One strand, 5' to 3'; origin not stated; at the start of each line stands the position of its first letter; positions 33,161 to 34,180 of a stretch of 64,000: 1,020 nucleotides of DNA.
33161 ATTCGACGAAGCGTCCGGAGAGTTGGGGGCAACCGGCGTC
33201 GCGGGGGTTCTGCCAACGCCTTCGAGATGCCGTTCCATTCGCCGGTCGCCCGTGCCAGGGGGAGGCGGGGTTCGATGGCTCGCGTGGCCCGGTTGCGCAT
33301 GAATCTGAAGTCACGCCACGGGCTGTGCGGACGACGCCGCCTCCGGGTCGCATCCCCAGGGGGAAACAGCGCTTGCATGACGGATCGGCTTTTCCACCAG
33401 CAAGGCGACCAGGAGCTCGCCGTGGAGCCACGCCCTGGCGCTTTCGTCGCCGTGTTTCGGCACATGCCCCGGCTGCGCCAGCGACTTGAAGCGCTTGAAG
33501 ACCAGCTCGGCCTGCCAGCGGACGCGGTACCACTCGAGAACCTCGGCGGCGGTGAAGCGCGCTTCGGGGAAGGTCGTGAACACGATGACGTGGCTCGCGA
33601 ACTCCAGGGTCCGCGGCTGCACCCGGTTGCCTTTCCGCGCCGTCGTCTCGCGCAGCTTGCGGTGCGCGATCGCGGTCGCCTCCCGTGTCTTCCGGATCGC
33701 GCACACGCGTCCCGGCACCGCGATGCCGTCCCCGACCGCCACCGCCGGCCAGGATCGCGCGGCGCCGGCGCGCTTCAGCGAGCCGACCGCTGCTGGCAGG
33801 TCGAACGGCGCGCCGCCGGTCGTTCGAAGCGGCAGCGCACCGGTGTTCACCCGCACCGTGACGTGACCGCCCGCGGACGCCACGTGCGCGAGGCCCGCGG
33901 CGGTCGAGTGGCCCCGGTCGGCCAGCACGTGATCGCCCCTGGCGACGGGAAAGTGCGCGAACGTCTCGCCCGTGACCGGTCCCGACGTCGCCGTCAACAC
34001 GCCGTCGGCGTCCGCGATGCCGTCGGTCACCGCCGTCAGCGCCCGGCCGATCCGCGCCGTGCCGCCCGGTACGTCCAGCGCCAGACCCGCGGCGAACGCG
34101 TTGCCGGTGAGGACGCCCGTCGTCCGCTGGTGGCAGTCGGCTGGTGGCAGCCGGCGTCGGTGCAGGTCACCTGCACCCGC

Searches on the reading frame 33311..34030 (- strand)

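Call 28: search_protein_families(library=pfam, proteins=[window:33311-34030:-], max_evalue=0.0001)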
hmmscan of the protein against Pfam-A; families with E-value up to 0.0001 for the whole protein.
window:33311-34030:- (239 aa): 1 family
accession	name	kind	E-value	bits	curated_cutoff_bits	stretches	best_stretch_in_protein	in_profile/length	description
PF01609.27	DDE_Tnp_1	-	2.1e-12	47.7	23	1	26-210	75-199/200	Transposase DDE domain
